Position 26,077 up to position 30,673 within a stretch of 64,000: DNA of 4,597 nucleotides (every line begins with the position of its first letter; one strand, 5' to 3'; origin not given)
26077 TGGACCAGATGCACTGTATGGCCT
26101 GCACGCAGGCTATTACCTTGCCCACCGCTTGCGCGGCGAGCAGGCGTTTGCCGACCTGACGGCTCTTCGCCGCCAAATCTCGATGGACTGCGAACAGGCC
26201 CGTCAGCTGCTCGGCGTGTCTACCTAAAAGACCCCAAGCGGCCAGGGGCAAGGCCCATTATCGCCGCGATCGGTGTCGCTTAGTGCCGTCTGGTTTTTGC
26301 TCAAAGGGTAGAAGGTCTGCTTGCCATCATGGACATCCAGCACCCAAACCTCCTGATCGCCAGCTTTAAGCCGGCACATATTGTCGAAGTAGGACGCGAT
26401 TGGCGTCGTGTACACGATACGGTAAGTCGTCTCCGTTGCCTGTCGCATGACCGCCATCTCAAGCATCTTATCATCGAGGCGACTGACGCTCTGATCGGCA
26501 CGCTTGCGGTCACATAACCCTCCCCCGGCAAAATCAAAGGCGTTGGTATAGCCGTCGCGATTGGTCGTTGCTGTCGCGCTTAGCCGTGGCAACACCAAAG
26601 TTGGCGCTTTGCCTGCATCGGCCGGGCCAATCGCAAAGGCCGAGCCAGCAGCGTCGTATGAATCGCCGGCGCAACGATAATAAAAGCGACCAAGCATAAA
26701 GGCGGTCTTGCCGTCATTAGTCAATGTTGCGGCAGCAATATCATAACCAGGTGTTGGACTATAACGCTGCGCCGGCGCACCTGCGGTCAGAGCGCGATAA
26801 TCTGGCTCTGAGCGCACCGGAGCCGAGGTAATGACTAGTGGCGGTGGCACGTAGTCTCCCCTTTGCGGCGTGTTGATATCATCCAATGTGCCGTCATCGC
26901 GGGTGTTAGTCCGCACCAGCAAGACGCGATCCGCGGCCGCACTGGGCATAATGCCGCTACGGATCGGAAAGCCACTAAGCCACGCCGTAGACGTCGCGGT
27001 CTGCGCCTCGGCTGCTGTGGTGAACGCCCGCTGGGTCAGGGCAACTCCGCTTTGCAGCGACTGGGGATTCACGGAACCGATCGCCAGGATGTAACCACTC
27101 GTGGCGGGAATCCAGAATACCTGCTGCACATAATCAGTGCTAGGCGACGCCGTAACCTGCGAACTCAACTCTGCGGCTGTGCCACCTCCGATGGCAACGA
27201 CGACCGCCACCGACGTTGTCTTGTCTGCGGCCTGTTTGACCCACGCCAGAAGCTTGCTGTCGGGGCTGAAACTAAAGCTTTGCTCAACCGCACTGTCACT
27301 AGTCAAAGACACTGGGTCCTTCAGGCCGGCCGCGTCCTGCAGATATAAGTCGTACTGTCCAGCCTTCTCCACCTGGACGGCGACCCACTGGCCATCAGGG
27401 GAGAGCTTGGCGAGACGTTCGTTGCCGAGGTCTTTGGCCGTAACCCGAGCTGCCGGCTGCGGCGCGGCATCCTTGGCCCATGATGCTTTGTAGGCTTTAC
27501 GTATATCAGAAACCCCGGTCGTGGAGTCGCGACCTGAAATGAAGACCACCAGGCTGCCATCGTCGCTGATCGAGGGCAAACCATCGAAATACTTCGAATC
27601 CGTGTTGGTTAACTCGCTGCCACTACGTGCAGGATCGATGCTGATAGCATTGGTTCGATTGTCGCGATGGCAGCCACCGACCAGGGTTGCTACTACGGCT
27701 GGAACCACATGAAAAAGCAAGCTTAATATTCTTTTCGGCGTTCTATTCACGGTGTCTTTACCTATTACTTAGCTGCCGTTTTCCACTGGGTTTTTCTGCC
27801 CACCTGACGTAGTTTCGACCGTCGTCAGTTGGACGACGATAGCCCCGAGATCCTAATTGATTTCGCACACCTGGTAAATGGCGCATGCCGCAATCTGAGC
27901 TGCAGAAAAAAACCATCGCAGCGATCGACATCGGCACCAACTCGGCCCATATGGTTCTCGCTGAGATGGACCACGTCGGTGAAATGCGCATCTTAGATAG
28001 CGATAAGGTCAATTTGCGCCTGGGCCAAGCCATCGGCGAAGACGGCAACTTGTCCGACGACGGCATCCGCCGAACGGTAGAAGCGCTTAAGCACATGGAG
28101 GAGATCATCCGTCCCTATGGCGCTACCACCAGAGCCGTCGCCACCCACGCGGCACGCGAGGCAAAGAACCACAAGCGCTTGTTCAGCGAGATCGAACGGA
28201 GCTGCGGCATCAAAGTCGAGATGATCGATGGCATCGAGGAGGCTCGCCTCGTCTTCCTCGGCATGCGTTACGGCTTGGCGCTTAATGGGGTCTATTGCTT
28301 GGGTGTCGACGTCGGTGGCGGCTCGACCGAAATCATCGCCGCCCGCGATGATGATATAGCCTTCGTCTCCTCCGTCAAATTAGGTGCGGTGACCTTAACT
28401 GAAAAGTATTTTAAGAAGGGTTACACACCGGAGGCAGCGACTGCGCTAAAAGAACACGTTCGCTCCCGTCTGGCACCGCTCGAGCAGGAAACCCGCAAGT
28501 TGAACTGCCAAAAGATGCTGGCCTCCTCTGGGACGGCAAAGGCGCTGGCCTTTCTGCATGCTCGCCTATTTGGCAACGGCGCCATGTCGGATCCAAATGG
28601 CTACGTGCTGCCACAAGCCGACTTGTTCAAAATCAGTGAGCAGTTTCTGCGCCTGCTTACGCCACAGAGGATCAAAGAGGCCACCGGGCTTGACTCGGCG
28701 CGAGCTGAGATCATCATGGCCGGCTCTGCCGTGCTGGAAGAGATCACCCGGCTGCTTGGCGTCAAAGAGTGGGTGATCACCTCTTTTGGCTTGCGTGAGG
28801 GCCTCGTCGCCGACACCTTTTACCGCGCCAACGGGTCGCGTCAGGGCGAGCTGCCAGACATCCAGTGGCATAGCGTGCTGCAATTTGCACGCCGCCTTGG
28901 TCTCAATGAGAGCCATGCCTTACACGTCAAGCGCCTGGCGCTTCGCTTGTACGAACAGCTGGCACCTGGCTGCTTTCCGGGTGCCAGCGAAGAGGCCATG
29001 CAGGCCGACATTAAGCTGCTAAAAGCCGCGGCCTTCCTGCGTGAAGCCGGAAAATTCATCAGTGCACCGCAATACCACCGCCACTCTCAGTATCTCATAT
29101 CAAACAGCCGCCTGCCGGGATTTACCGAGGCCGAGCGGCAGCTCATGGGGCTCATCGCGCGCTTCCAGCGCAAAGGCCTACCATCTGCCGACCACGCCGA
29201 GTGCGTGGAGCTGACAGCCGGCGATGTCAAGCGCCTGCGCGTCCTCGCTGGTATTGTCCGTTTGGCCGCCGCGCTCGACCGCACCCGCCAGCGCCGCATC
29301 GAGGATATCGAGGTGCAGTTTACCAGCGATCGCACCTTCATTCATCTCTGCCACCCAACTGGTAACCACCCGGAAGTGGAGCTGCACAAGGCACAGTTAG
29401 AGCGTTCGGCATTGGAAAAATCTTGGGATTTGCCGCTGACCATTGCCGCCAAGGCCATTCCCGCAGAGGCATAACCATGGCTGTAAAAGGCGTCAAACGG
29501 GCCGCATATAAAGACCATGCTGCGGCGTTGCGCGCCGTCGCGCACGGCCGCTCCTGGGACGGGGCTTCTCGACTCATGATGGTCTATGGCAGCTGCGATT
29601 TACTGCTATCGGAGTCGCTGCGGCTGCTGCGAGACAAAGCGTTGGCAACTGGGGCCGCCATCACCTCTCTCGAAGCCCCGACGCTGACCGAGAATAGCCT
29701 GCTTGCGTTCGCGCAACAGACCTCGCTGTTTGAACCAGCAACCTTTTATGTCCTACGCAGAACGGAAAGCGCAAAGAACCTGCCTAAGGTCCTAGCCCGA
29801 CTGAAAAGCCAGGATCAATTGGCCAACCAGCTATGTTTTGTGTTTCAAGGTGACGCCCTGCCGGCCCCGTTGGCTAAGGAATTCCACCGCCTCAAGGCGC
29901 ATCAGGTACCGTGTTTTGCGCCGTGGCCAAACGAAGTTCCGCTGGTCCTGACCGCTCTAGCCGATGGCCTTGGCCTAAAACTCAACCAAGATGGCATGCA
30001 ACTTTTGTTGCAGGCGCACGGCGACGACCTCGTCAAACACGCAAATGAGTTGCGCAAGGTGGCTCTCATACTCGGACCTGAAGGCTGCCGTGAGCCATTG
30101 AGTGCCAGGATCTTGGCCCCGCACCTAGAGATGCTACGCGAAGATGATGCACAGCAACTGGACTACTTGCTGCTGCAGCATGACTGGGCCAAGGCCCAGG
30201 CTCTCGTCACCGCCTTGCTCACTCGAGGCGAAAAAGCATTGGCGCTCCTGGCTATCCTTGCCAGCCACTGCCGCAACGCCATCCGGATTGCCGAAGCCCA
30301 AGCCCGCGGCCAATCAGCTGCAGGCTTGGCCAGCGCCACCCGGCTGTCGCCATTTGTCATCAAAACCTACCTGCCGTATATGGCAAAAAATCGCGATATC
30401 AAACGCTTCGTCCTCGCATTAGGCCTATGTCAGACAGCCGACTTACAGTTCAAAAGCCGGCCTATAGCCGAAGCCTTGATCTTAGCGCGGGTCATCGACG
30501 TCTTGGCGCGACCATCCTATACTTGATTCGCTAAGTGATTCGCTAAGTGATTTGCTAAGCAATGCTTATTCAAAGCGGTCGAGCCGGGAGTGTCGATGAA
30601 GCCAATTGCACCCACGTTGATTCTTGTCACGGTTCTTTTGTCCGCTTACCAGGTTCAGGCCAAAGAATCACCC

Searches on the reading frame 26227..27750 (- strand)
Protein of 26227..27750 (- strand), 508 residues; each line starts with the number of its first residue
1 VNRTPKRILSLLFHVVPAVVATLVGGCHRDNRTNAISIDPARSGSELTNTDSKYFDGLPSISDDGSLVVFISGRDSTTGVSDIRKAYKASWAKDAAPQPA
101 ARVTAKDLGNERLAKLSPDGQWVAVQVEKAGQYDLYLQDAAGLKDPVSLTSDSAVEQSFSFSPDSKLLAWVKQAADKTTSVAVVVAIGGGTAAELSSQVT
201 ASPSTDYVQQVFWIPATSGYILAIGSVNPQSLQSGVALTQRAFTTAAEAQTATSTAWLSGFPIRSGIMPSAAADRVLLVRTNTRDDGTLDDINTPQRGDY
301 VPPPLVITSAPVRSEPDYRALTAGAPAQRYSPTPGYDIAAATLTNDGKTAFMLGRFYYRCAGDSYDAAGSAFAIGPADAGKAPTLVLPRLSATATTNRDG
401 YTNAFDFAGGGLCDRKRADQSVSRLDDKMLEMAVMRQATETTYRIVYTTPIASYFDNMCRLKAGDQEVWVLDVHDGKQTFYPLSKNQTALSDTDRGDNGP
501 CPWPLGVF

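Call 76: search_protein_families(library=pfam, proteins=[window:26227-27750:-], max_evalue=1e-8)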
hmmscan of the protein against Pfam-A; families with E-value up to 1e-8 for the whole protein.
window:26227-27750:- (508 aa): 1 family
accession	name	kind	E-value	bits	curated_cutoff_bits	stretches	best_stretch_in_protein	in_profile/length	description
PF07676.18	PD40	-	8.8e-12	45.1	20.9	0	47-83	4-36/38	WD40-like Beta Propeller Repeat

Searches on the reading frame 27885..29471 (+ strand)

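Call 76: search_protein_families(library=pfam, proteins=[window:27885-29471:+], max_evalue=1e-8)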
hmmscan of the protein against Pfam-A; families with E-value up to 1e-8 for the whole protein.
window:27885-29471:+ (529 aa): 2 families
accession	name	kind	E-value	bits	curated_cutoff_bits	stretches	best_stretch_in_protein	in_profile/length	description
PF02541.22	Ppx-GppA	-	7.9e-54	183.5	27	1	30-311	7-281/285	Ppx/GppA phosphatase family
PF21447.3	Ppx-GppA_III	-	7.1e-28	98.1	27.3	1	329-507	4-175/177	Ppx/GppA phosphatase, domain III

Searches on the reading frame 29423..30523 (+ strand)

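Call 76: search_protein_families(library=pfam, proteins=[window:29423-30523:+], max_evalue=1e-8)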
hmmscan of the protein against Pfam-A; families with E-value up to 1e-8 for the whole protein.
window:29423-30523:+ (367 aa): 1 family
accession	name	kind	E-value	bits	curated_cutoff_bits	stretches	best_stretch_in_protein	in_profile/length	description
PF21694.2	DNA_pol3_delta_C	-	4e-10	40.2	27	1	250-354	11-114/121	DNA polymerase III delta subunit, C-terminal domain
